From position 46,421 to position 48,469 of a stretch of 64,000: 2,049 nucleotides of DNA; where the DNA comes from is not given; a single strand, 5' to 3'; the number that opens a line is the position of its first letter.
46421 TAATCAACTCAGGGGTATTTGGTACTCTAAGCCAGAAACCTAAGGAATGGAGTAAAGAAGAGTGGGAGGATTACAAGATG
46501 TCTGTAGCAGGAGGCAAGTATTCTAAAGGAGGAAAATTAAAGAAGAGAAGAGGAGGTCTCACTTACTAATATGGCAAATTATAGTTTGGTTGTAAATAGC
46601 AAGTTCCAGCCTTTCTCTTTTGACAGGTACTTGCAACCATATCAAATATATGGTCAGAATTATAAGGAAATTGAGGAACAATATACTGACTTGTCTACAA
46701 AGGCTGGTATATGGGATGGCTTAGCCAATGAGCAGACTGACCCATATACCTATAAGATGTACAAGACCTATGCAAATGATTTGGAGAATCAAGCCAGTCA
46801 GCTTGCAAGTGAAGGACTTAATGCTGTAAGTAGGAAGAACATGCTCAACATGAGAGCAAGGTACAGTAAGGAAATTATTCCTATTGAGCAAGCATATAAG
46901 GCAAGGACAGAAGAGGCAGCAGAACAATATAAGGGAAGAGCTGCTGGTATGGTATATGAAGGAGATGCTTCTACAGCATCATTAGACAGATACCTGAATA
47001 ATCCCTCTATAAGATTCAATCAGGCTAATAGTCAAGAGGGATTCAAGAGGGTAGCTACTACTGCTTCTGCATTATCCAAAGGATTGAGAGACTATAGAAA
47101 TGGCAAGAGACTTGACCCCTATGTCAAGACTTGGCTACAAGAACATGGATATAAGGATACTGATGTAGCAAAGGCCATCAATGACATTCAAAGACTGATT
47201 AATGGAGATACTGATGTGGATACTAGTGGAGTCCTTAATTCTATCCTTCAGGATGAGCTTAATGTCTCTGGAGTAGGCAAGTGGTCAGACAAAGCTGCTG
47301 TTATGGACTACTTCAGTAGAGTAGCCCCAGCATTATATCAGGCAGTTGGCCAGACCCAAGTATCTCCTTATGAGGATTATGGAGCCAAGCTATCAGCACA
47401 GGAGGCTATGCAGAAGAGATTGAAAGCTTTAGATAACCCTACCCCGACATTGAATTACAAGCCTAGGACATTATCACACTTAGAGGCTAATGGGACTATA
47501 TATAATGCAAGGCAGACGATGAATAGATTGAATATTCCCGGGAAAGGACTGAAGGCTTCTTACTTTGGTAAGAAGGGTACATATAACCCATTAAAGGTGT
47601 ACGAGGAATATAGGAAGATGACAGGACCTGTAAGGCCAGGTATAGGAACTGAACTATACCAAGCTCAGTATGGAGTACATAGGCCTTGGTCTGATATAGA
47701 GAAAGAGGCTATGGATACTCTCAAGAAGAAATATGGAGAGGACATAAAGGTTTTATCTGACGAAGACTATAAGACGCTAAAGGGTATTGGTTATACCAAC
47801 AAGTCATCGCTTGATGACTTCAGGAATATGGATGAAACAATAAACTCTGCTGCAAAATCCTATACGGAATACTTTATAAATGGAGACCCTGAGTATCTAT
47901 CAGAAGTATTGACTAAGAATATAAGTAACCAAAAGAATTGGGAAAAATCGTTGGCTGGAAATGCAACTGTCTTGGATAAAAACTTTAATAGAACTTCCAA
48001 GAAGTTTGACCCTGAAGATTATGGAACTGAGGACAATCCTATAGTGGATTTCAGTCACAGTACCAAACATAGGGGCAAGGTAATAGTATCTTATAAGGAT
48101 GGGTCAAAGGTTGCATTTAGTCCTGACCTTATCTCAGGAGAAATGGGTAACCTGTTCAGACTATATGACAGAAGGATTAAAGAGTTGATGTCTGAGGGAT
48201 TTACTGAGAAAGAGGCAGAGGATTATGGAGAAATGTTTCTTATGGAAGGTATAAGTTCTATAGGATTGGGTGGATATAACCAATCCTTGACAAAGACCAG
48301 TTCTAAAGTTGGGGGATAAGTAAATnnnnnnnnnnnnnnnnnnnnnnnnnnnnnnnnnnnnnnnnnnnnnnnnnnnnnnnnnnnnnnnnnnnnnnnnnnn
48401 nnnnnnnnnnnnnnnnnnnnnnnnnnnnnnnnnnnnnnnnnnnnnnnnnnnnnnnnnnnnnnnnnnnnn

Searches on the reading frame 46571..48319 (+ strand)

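Call 44: search_protein_families(library=pfam, proteins=[window:46571-48319:+], max_evalue=0.1)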
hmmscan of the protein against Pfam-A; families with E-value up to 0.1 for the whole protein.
window:46571-48319:+ (582 aa): 3 families
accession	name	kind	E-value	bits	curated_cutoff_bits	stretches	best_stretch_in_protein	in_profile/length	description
PF25712.1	crAss_CARGO2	-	1.3e-183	612.3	27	1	1-581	1-543/544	Crassvirus Cargo protein 2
PF11056.14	UvsY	-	0.042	14.8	22.8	0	67-143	2-79/128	Recombination, repair and ssDNA binding protein UvsY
PF08428.16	Rib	-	0.06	14.4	27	0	482-513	34-65/76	Rib domain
